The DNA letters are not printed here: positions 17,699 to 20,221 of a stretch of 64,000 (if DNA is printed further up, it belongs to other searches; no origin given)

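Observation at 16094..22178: Orphan glycyl-radical-enzyme operon with a sialidase-fold protein, a FAD oxidoreductase and a NanA/DapA-type aldolase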

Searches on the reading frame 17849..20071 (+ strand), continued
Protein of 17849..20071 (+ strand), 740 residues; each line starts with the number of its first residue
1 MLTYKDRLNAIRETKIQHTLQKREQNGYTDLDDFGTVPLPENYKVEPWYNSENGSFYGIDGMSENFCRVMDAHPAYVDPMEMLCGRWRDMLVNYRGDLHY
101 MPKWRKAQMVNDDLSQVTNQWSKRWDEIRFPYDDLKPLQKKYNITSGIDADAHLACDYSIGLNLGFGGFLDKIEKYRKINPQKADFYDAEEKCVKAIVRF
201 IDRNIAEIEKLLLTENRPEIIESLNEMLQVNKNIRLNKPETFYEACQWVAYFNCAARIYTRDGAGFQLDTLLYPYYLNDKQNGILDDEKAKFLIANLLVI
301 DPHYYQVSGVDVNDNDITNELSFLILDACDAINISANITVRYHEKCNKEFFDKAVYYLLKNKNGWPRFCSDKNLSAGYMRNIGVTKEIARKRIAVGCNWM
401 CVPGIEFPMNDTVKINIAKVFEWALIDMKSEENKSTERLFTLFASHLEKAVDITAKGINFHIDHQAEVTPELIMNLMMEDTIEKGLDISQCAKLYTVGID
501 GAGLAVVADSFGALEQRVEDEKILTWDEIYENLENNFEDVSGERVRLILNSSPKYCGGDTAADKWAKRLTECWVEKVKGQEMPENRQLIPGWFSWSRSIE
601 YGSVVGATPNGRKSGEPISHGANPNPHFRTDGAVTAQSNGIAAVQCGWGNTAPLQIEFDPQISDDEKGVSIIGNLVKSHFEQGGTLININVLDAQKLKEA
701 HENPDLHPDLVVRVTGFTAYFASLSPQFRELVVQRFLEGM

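Call 33: find_encoding_contigs(protein=P0003, flank=10000, max_places=3)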
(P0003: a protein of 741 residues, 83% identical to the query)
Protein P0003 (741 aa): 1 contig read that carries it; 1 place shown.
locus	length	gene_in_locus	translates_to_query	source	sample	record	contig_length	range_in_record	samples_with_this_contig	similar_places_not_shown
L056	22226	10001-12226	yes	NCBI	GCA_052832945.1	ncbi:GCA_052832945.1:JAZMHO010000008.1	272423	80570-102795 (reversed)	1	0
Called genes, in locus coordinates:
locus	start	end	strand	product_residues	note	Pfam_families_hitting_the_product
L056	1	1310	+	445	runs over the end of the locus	PF01547:SBP_bac_1, PF13416:SBP_bac_8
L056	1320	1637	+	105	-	PF05336:rhaM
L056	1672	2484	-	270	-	PF12833:HTH_18, PF00165:HTH_AraC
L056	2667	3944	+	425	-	PF01408:GFO_IDH_MocA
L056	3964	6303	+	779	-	PF03009:GDPD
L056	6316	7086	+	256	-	PF01261:AP_endonuc_2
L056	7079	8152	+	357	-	PF01408:GFO_IDH_MocA, PF22725:GFO_IDH_MocA_C3, PF02894:GFO_IDH_MocA_C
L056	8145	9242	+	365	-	PF01408:GFO_IDH_MocA, PF22725:GFO_IDH_MocA_C3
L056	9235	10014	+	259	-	PF13353:Fer4_12, PF04055:Radical_SAM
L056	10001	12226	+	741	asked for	PF02901:PFL-like, PF01228:Gly_radical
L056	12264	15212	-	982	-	-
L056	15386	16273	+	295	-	-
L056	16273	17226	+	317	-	PF02811:PHP (weak)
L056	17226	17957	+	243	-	PF00300:His_Phos_1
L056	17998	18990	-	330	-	PF03629:SASA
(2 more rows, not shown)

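Call 34: search_protein_representatives(protein=window:17849-20071:+)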
Query: 740 residues. Proteins with E-value up to 0.001 (for the whole library): 4232; up to 1e-10: 2483; up to 1e-30: 644. The best 150 are listed.
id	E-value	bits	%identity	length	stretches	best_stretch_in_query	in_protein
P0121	1.3e-233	794.1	52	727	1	2-740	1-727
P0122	1.5e-213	727.7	48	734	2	129-739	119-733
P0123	3.0e-176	604.4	43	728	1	4-738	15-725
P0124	9.0e-169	579.6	43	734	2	3-429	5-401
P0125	2.7e-164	564.8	41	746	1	2-737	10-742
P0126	2.6e-162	558.3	42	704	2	129-737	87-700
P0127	1.1e-159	549.6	52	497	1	247-737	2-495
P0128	1.4e-154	532.7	40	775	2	76-738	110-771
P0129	6.0e-150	517.4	40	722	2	134-737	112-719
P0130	9.2e-146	503.6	39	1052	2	119-737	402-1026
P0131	2.3e-143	495.6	37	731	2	132-737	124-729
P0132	2.7e-135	468.9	72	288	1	227-515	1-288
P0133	2.8e-134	465.6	36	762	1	28-737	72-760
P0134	3.2e-134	465.4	37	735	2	129-737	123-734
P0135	1.2e-124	433.8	50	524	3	363-736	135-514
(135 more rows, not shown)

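Call 46: search_protein_families(library=ncbifam, proteins=[L003:2652-3950:+, L003:6256-7086:+, L003:7079-8152:+, L003:8145-9242:+, L003:3968-6304:+], max_evalue=0.00001)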
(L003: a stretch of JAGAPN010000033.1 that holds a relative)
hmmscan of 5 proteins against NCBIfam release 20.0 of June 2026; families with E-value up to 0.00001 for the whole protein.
L003:2652-3950:+ (432 aa): 5 families
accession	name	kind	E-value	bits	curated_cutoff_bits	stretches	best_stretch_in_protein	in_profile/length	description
NF040723.1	UDP-GlcNAcDh_Arch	equivalog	1.9e-15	57.1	450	1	12-155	2-142/302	UDP-N-acetylglucosamine 3-dehydrogenase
TIGR04380.1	myo_inos_iolG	equivalog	9.3e-15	54.3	355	1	11-153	2-144/330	inositol 2-dehydrogenase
NF052479.1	LevoglcsnDh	equivalog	1.3e-13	50.5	650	1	5-165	12-165/386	levoglucosan dehydrogenase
NF058563.1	BT_2159_fam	equivalog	4.6e-07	29.2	650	1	12-125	2-114/350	disaccharide 3-dehydrogenase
NF052679.1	InsChiInosDhIolG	equivalog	4.1e-06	26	540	1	38-124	31-117/343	bifunctional inositol 2-dehydrogenase/D-chiro-inositol 1-dehydrogenase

L003:6256-7086:+ (276 aa): 6 families
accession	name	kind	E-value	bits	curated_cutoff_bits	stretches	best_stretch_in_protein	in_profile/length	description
TIGR03234.1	OH-pyruv-isom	equivalog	1.6e-39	135.8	353.45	1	23-270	3-253/254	hydroxypyruvate isomerase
NF043033.1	OxoTetrIsom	equivalog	7.1e-33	114.4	325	1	27-269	8-249/251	2-oxo-tetronate isomerase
NF007444.0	PRK09997.1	equivalog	1.5e-30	106.6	465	1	22-261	3-245/258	hydroxypyruvate isomerase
NF041099.2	keto_glucon_epim_IolO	equivalog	1.7e-17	63.6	300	1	40-257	27-246/269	5-keto-L-gluconate epimerase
NF007441.0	PRK09989.1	equivalog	1.1e-14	54.8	412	1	27-270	8-254/258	HPr family phosphocarrier protein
NF051856.1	PsicseEpim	equivalog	2e-11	44.2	300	1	148-256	139-244/287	D-psicose 3-epimerase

L003:7079-8152:+ (357 aa): 9 families
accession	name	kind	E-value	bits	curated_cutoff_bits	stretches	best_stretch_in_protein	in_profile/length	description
TIGR04380.1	myo_inos_iolG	equivalog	8.2e-31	107.1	355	1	1-212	1-205/330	inositol 2-dehydrogenase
NF040723.1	UDP-GlcNAcDh_Arch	equivalog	1.9e-27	96.6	450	1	2-209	1-195/302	UDP-N-acetylglucosamine 3-dehydrogenase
NF052479.1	LevoglcsnDh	equivalog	3e-25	88.7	650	1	2-263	4-272/386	levoglucosan dehydrogenase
NF007574.0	PRK10206.1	equivalog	1.1e-21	77.3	352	1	2-200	3-196/345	oxidoreductase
NF041392.1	XylDh_Gfo6_Halo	equivalog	1.8e-19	69.8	350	1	3-208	18-228/350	D-xylose 1-dehydrogenase Gfo6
NF008607.0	PRK11579.1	subfamily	2.4e-17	63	330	1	2-207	5-203/346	oxidoreductase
NF052679.1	InsChiInosDhIolG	equivalog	6.8e-11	41.8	540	1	2-193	3-187/343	bifunctional inositol 2-dehydrogenase/D-chiro-inositol 1-dehydrogenase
NF058563.1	BT_2159_fam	equivalog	8.3e-08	31.6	650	1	3-192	2-184/350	disaccharide 3-dehydrogenase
NF058561.1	BT_2158_fam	equivalog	9.1e-06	24.5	750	0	29-150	58-181/487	glycoside 3-dehydrogenase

L003:8145-9242:+ (365 aa): 0 families

L003:3968-6304:+ (778 aa): 1 family
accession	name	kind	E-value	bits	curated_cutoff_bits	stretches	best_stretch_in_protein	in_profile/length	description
NF006989.0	PRK09454.1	equivalog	1.2e-08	34.6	264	1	541-648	23-120/251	glycerophosphodiester phosphodiesterase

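Call 50: search_protein_families(library=pfam, proteins=[L054:3030-4241:-, L054:4466-5542:+, L054:5689-7083:+, L054:12208-12885:-, L054:13459-14607:-, L054:14626-15402:-, L054:15418-16293:-, L045:5023-6966:+, L045:7189-8253:+, L045:8287-9084:+])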
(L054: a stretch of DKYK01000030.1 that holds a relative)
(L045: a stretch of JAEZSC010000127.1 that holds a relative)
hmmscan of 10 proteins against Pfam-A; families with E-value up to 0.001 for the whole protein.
L054:3030-4241:- (403 aa): 6 families
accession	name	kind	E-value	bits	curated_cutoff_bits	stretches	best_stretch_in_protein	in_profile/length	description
PF07221.17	GlcNAc_2-epim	-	6.4e-36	124.7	23.4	1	36-373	1-331/347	N-acylglucosamine 2-epimerase (GlcNAc 2-epimerase)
PF06662.19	C5-epim_C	-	7.4e-10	39.1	23.3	1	59-155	32-133/188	D-glucuronyl C5-epimerase C-terminus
PF03663.20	Glyco_hydro_76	-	1.8e-05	24.8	25.9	0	68-138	166-239/366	Glycosyl hydrolase family 76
PF07944.18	Beta-AFase-like_GH127_cat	-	0.00055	19.5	24.9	0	117-154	124-161/376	Beta-L-arabinofuranosidase, GH127 catalytic domain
PF07470.19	Glyco_hydro_88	-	0.00059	19.4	26.6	0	328-371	142-185/352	Glycosyl Hydrolase Family 88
PF05147.19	LANC_like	-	0.0008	18.5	23.2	0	61-138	169-243/350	Lanthionine synthetase C-like protein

L054:4466-5542:+ (358 aa): 4 families
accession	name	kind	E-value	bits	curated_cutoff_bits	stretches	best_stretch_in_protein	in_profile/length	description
PF13377.12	Peripla_BP_3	-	1.9e-16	61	26.5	1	185-351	2-163/167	Periplasmic binding protein-like domain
PF00392.27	GntR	-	1.5e-12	47.5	27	1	6-66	2-64/64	Bacterial regulatory proteins, gntR family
PF00532.27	Peripla_BP_1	-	9e-11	42.2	22.2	1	97-230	21-160/281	Periplasmic binding proteins and sugar binding domain of LacI family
PF13407.12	Peripla_BP_4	-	0.00035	20.6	35.1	0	97-223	19-153/258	Periplasmic binding protein domain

L054:5689-7083:+ (464 aa): 1 family
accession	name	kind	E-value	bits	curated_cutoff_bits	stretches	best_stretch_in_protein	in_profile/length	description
PF01547.30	SBP_bac_1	-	7.3e-19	69.3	26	1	92-370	18-297/307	Bacterial extracellular solute-binding protein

L054:12208-12885:- (225 aa): 1 family
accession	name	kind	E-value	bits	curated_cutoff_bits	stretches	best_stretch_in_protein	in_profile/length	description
PF13263.12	PHP_C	-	9.2e-05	22.3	21.3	1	167-198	2-33/56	PHP-associated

L054:13459-14607:- (382 aa): 1 family
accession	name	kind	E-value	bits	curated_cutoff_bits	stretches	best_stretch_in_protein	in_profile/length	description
PF00155.27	Aminotran_1_2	-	1.9e-41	142.9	19.7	1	66-375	49-361/361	Aminotransferase class I and II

L054:14626-15402:- (258 aa): 1 family
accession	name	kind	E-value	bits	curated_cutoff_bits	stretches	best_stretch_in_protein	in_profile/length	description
PF01261.30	AP_endonuc_2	-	3.8e-32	112.4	31.1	1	14-237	2-232/249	Xylose isomerase-like TIM barrel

L054:15418-16293:- (291 aa): 1 family
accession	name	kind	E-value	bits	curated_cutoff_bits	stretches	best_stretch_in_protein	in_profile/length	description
PF01261.30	AP_endonuc_2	-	2.8e-22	80.1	31.1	1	48-277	24-244/249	Xylose isomerase-like TIM barrel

L045:5023-6966:+ (647 aa): 0 families

L045:7189-8253:+ (354 aa): 4 families
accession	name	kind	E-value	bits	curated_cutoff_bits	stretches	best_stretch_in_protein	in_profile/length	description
PF01408.29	GFO_IDH_MocA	-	6.1e-33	114.5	24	1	7-128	1-120/120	Oxidoreductase family, NAD-binding Rossmann fold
PF02894.22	GFO_IDH_MocA_C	-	3.5e-19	69.9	22.9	1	143-349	4-214/218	Oxidoreductase family, C-terminal alpha/beta domain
PF22725.1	GFO_IDH_MocA_C3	-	2e-18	67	27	1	138-260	3-110/124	GFO/IDH/MocA C-terminal domain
PF03447.22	NAD_binding_3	-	0.00042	21.4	24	1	10-125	3-114/116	Homoserine dehydrogenase, NAD binding domain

L045:8287-9084:+ (265 aa): 1 family
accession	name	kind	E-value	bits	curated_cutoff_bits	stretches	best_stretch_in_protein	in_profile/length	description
PF01261.30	AP_endonuc_2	-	1.1e-21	78.2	31.1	1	47-261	3-247/249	Xylose isomerase-like TIM barrel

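Call 74: find_related_loci(query=A3, collection=metagenome_contigs, flank=8000)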
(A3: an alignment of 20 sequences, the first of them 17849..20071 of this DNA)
Query A3 (740 aa) in metagenome_contigs; peptide patterns used: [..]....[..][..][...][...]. (x = any residue, [..] = any of these).
600 stretches matched a pattern (row limit reached: there are more); 585 encode a relative of the query (tblastn E <= 1e-3); the best 80 are kept; 80 distinct loci.
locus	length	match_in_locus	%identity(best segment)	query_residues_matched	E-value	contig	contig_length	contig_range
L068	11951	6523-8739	72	1-740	0e+0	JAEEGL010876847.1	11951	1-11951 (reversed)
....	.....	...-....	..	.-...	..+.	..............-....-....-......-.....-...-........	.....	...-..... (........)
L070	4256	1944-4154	70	1-740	0e+0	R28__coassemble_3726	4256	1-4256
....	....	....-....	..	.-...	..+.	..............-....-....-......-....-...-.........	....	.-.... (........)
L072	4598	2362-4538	72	1-740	0e+0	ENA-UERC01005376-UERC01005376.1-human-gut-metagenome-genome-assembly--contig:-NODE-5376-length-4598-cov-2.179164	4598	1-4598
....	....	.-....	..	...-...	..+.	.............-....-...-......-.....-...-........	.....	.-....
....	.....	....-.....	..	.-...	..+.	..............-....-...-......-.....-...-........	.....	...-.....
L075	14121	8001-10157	54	1-739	0e+0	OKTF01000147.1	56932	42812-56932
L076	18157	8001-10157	54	1-739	0e+0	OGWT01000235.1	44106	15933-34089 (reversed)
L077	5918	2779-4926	52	2-740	0e+0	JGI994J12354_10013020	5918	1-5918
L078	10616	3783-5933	52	2-740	0e+0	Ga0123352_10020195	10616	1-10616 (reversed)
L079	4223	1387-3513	52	2-739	0e+0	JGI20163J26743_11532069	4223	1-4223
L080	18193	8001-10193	51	3-740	0e+0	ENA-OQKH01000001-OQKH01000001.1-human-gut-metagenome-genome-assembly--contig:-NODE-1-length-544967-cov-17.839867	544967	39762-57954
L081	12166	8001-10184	50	3-740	0e+0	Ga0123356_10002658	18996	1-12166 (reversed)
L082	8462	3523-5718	50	2-740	0e+0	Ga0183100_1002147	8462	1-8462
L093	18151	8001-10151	47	2-737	0e+0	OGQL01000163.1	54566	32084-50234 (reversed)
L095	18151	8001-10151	47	2-737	0e+0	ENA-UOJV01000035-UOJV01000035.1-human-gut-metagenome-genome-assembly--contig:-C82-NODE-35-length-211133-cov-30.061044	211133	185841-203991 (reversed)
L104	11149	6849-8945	47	17-737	0e+0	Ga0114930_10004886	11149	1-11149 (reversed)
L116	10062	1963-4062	48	15-737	0e+0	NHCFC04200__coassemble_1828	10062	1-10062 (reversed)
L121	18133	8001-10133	45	1-737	0e+0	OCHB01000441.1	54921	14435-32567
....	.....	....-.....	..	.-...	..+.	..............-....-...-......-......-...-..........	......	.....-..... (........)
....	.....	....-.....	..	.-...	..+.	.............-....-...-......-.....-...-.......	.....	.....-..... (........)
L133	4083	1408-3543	44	4-739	0e+0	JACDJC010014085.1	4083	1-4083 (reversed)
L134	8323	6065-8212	45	2-735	0e+0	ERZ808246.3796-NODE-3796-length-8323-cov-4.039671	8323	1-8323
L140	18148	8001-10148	44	2-735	0e+0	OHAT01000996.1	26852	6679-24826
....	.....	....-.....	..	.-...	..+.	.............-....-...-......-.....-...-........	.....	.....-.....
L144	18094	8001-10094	45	15-738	0e+0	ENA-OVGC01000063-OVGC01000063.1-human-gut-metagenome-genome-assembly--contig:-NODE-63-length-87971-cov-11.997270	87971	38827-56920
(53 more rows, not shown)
